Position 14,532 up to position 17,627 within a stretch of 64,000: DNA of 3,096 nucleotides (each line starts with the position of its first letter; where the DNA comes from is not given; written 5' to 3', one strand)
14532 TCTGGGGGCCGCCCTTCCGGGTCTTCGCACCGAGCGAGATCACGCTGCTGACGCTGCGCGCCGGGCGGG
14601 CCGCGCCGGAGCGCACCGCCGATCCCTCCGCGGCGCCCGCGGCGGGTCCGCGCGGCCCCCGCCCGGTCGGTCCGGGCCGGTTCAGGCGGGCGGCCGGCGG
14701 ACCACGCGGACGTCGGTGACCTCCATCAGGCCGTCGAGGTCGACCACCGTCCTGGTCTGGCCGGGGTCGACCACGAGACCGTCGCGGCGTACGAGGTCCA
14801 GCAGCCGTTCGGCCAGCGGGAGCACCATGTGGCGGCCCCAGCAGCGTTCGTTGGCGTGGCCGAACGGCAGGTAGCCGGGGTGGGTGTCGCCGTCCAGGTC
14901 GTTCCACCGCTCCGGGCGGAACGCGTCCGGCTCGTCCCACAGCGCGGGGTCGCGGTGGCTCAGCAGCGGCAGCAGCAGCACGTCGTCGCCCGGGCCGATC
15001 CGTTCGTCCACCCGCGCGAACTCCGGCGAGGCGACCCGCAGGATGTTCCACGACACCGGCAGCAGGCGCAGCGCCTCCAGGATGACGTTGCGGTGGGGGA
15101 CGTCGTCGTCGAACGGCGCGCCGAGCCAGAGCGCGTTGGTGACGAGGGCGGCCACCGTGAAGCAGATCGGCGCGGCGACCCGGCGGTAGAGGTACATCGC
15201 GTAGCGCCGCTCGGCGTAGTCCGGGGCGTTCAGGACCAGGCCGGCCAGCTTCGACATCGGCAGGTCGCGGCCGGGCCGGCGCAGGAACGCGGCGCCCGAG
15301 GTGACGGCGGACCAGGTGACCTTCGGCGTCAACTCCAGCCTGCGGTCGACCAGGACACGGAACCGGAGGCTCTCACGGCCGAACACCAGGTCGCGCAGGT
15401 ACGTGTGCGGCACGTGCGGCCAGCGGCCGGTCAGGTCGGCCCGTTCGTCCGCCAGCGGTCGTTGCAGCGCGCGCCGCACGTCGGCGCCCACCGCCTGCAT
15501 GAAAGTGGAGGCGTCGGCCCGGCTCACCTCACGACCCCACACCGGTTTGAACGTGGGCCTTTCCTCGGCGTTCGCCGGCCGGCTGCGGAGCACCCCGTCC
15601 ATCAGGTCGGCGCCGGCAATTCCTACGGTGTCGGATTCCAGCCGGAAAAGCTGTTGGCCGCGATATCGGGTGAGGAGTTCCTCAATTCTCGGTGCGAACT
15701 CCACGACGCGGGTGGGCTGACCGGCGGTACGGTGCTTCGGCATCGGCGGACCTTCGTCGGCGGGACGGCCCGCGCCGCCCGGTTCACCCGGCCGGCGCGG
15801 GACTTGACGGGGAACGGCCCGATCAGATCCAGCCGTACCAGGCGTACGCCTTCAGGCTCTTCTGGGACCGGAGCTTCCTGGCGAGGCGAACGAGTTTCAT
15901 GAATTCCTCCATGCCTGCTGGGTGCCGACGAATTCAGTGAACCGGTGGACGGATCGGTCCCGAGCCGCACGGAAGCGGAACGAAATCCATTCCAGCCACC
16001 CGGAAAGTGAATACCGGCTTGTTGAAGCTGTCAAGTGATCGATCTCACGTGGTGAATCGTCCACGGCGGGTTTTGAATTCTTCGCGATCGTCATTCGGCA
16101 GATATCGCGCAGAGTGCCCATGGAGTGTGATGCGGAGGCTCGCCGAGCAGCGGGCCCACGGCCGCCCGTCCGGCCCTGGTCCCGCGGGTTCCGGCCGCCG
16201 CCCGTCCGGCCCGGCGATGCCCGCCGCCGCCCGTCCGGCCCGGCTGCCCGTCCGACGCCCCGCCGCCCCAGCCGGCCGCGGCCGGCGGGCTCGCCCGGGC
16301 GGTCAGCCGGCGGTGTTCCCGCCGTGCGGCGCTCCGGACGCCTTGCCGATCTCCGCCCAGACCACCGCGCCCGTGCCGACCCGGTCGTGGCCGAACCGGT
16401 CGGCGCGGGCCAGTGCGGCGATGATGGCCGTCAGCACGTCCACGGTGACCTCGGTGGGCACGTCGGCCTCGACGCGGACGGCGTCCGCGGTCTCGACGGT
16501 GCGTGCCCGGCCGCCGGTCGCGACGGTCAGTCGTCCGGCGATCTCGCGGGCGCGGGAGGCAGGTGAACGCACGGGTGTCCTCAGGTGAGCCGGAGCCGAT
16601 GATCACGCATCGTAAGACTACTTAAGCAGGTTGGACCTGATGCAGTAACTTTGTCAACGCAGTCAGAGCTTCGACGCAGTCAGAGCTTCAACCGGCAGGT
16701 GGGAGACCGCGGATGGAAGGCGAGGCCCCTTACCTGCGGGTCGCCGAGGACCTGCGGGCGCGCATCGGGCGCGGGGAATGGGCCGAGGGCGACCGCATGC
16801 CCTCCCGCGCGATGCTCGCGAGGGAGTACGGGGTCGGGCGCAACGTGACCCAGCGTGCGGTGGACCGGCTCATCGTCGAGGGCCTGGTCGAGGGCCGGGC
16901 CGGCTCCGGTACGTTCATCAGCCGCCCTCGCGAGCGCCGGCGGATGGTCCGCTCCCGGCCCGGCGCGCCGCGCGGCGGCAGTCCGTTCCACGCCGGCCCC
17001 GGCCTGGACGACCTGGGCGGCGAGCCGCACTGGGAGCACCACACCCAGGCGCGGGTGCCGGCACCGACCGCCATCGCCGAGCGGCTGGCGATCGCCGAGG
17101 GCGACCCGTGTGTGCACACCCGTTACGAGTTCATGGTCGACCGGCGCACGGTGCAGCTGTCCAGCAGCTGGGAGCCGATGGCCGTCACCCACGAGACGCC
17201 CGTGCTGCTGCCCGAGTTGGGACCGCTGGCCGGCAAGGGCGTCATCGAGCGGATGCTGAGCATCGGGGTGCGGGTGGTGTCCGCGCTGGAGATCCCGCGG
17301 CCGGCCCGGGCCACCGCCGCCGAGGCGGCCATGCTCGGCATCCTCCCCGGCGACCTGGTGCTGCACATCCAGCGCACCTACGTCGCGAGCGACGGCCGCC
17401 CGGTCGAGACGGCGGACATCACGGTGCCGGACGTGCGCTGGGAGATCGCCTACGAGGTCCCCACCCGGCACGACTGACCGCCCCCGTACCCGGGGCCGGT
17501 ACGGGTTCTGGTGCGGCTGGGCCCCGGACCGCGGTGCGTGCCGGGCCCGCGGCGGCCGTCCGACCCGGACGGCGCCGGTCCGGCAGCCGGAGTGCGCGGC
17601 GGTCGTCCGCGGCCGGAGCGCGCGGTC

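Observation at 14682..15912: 25-aa ORF ending in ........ immediately upstream of a cytochrome P450: candidate atropopeptide/tryptorubin-like P450-crosslinked RiPP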

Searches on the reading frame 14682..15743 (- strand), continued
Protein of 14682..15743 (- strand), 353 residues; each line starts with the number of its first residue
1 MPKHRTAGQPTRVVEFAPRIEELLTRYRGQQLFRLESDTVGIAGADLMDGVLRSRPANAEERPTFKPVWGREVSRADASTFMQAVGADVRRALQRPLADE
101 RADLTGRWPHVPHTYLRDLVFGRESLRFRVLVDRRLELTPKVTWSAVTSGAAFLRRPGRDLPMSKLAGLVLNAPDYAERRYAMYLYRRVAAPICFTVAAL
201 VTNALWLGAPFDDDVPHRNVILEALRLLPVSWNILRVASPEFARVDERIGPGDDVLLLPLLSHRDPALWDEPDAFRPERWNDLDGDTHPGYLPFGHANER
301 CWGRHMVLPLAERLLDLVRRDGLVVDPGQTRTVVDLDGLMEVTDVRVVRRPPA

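Call 39: find_encoding_contigs(protein=P0046, flank=1500, max_places=4)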
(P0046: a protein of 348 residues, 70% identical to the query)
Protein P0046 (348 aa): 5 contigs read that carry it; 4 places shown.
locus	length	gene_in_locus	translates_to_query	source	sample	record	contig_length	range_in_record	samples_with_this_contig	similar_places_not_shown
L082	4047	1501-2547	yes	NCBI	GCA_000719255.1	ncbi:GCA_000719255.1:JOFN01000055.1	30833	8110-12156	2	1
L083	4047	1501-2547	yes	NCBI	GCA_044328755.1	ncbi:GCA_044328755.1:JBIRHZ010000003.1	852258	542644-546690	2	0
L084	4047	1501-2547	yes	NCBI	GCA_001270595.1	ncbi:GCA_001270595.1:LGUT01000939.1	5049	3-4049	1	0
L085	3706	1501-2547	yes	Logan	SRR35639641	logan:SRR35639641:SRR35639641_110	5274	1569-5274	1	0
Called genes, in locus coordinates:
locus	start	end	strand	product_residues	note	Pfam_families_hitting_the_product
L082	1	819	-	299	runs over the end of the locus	PF26340:DNA-SBD_ScoMcrA, PF13391:HNH_2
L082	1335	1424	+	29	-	-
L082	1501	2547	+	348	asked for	PF00067:p450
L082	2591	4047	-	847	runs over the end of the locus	PF13625:Helicase_C_3, PF13280:WYL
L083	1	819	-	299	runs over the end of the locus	PF26340:DNA-SBD_ScoMcrA, PF13391:HNH_2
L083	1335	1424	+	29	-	-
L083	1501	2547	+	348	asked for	PF00067:p450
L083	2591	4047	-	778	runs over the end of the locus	PF13625:Helicase_C_3, PF13280:WYL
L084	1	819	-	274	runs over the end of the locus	PF26340:DNA-SBD_ScoMcrA, PF13391:HNH_2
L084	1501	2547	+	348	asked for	PF00067:p450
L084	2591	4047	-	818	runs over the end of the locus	PF13625:Helicase_C_3, PF13280:WYL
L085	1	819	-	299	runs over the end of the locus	PF26340:DNA-SBD_ScoMcrA, PF13391:HNH_2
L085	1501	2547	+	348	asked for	PF00067:p450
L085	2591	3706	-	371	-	?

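Call 40: find_encoding_contigs(protein=P0073, flank=1500, max_places=3)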
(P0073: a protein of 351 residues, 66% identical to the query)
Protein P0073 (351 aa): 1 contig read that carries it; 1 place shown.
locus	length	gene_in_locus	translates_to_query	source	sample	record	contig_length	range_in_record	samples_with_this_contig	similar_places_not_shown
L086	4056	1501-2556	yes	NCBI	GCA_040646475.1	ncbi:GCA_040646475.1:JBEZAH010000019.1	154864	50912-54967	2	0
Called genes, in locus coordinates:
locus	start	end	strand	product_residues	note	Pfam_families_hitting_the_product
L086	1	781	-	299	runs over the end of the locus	PF26340:DNA-SBD_ScoMcrA, PF13391:HNH_2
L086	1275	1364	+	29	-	-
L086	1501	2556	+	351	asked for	PF00067:p450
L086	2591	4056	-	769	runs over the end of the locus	PF13625:Helicase_C_3, PF13280:WYL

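Call 56: list_cluster_members(proteins=[P0001, P0046])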
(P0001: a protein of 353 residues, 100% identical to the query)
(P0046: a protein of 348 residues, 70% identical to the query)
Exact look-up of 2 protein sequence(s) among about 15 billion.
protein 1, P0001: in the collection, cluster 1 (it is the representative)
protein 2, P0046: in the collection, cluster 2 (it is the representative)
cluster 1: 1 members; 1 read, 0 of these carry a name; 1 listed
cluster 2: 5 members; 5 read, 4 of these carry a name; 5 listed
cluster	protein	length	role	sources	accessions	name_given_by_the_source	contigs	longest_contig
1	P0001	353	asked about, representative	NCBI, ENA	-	-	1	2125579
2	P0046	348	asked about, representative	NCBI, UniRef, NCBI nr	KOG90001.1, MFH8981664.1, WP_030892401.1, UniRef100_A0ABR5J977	cytochrome P450 [Streptomyces varsoviensis] | Cytochrome P450 n=1 Tax=Streptomyces varsoviensis TaxID=67373 RepID=A0ABR5J977_9ACTN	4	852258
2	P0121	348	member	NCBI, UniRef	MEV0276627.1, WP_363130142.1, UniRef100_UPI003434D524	cytochrome P450 [Streptomyces sp. NPDC050610] | cytochrome P450 n=1 Tax=Streptomyces sp. NPDC050610 TaxID=3157097 RepID=UPI003434D524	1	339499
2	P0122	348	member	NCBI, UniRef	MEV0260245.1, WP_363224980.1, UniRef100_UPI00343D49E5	cytochrome P450 [Streptomyces sp. NPDC050617] | cytochrome P450 n=1 Tax=Streptomyces sp. NPDC050617 TaxID=3154628 RepID=UPI00343D49E5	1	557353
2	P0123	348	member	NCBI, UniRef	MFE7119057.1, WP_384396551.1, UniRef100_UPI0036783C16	cytochrome P450 [Streptomyces sp. NPDC057654] | cytochrome P450 n=1 Tax=Streptomyces sp. NPDC057654 TaxID=3346196 RepID=UPI0036783C16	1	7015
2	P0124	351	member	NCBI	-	-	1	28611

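Call 64: predict_structure(alignment_id=A1)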
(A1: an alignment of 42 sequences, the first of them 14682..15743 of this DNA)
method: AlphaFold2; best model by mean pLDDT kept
length: 353 residues; sequences in the alignment: 42
mean_pLDDT: 88.7   pTM: 0.88
mean pLDDT of the five models: 88.7, 84.8, 84.1, 83.6, 82.7
residues with pLDDT >= 90: 238; 70-90: 94; 50-70: 13; < 50: 8
segments of 3 or more residues with pLDDT < 50: 1-8
pLDDT, mean of each block of 10 residues (from residue 1): 35 89 94 96 94 89 83 92 95 85 91 94 88 82 88 78 89 94 93 92 95 95 92 89 96 94 93 94 88 75 87 96 95 82 93 75
secondary structure, 60 per line:
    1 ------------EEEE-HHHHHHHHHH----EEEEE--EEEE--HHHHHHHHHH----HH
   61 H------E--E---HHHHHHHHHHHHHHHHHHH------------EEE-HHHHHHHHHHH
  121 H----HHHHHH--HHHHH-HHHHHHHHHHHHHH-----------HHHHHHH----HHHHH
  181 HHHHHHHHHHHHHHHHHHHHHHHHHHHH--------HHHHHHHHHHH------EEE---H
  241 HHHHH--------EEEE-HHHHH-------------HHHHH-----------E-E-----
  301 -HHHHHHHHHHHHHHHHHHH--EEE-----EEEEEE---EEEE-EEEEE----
elements in order: E13-16 H18-27 E32-36 E39-42 H45-54 H75-93 E106-108 H110-121 H126-131 H134-138 H140-153 H165-171 H176-208 H217-227 E234-236 H240-245 E254-257 H259-263 H277-281 H302-320 E323-325 E331-336 E340-343 E345-349

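Call 67: fold_search(model_id=the predicted structure, library=pdb)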
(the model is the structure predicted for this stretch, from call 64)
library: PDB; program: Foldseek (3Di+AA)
matches with E <= 10: 1602; with E <= 0.001: 1529
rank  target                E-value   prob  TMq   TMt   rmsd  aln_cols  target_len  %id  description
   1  8hkj_B                1.5e-09  1.00  0.54  0.45   9.0       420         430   18  Crystal structure of the CYP102A5 haem Domain isolated from Bacillus cereus (released 2023-04-26)
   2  8hkj_E                1.7e-09  1.00  0.55  0.47   9.0       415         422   17  Crystal structure of the CYP102A5 haem Domain isolated from Bacillus cereus (released 2023-04-26)
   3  8hkj_D                4.6e-09  1.00  0.51  0.44   8.8       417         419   16  Crystal structure of the CYP102A5 haem Domain isolated from Bacillus cereus (released 2023-04-26)
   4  8hkj_C                5.1e-09  1.00  0.53  0.45   8.3       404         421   17  Crystal structure of the CYP102A5 haem Domain isolated from Bacillus cereus (released 2023-04-26)
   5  8hkj_H                5.1e-09  1.00  0.50  0.44   9.6       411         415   18  Crystal structure of the CYP102A5 haem Domain isolated from Bacillus cereus (released 2023-04-26)
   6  7f3w_D                5.4e-09  1.00  0.59  0.49  11.2       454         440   19  Crystal structure of cytochrome P450DA mutant (N190F/V356L/A486E) heme domain (released 2021-07-28)
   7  9g9q_B                5.7e-09  1.00  0.55  0.50   8.4       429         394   14  Crystal structure of PbdA bound to p-methoxybenzoate. (released 2024-10-02)
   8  8hkj_K                5.7e-09  1.00  0.51  0.44   9.5       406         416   16  Crystal structure of the CYP102A5 haem Domain isolated from Bacillus cereus (released 2023-04-26)
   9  6l8i                  6.0e-09  1.00  0.55  0.45   9.2       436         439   15  Crystal structure of CYP97A3 mutant S290D/W300L/S304V (released 2020-06-10)
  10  3zkp                  6.6e-09  1.00  0.57  0.52   7.2       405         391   18  Structure of a mutant of P450 EryK in complex with erythromycin B. (released 2013-05-01)
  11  2jjo                  7.0e-09  1.00  0.56  0.51   7.8       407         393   17  Structure of cytochrome P450 EryK in complex with its natural substrate erD (released 2009-07-14)
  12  7e7f                  7.0e-09  1.00  0.49  0.38  10.7       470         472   16  Human CYP11B1 mutant in complex with metyrapone (released 2022-01-05)
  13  5xw2                  7.3e-09  1.00  0.55  0.53   8.1       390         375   15  Crystal structure of the Hydroxylase HmtN in C 1 2 1 crystal form (released 2018-04-25)
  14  4dvq_K                8.6e-09  1.00  0.53  0.43   9.3       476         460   16  Structure of human aldosterone synthase, CYP11B2, in complex with deoxycorticosterone (released 2013-01-30)
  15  4dnz_A                8.6e-09  1.00  0.51  0.47   9.8       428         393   19  The crystal structures of CYP199A4 (released 2012-08-15)
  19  1bvy_B                1.1e-08  1.00  0.57  0.48   8.7       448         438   14  COMPLEX OF THE HEME AND FMN-BINDING DOMAINS OF THE CYTOCHROME P450(BM-3) (released 1999-02-23)
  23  8q5j                  1.2e-08  1.00  0.56  0.52   7.1       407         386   16  Cytochrome P450 monooxygenase from Streptomyces scabiei (SscaCYP) (released 2024-04-03)
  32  2fr7                  1.7e-08  1.00  0.56  0.51   8.0       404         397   16  Crystal Structure of Cytochrome P450 CYP199A2 (released 2007-01-16)
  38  2z36_A                1.8e-08  1.00  0.48  0.43   9.3       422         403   18  Crystal structure of cytochrome P450 MoxA from Nonomuraea recticatena (CYP105) (released 2007-08-21)
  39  2bvj_B                1.9e-08  1.00  0.56  0.51   7.1       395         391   17  Ligand-free structure of cytochrome P450 PikC (CYP107L1) (released 2006-07-03)
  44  2jjn                  2.2e-08  1.00  0.59  0.54   7.1       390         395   18  Structure of closed cytochrome P450 EryK (released 2009-07-14)
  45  9cjg_B                2.2e-08  1.00  0.58  0.55   6.4       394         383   19  P450-G9 from Actinokineospora terrae, a non-canonical, serine-ligated cytochrome P450 in the ligand-free, closed confo (released 2025-03-12)
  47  7qan_BBB              2.3e-08  1.00  0.52  0.53   7.7       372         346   17  Cytochrome P450 Enzyme AbyV (released 2022-11-30)
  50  6m4p_B                2.4e-08  1.00  0.53  0.50   9.0       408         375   16  Cytochrome P450 monooxygenase StvP2 substrate-bound structure (released 2020-08-12)
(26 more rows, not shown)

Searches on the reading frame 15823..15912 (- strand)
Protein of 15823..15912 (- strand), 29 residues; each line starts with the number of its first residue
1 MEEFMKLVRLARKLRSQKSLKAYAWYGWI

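Call 6: search_protein_families(library=pfam, proteins=[window:15823-15912:-], max_evalue=1)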
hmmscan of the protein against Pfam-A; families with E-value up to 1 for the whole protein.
window:15823-15912:- (29 aa): 0 families

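Call 30: search_protein_families(library=ncbifam, proteins=[window:15823-15900:-, window:15823-15912:-], max_evalue=1)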
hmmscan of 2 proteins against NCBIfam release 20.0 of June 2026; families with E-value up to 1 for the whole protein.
window:15823-15900:- (25 aa): 1 family
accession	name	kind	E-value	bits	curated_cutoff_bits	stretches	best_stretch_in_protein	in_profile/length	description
NF038372.1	tryptorubin_fam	subfamily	9.8e-13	48.2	33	1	1-25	1-26/26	tryptorubin family RiPP precursor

window:15823-15912:- (29 aa): 1 family
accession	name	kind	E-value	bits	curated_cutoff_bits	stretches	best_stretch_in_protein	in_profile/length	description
NF038372.1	tryptorubin_fam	subfamily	1.6e-12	47.5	33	1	5-29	1-26/26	tryptorubin family RiPP precursor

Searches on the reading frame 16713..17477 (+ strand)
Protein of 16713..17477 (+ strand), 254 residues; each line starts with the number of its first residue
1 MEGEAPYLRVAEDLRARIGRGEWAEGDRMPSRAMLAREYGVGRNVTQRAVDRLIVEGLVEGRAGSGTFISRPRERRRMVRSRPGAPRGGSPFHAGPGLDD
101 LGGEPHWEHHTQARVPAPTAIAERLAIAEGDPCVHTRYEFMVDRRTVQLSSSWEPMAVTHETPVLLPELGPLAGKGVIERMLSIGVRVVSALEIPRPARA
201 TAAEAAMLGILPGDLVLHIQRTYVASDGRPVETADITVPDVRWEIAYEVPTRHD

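Call 29: search_protein_families(library=pfam, proteins=[window:16713-17477:+], max_evalue=0.001)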
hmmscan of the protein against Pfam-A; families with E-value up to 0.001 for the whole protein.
window:16713-17477:+ (254 aa): 2 families
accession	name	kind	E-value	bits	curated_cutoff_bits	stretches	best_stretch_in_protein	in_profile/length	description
PF00392.27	GntR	-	1.2e-15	57.3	27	1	6-69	1-64/64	Bacterial regulatory proteins, gntR family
PF07702.18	UTRA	-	1.3e-14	54.7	23.8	1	101-236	2-133/141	UTRA domain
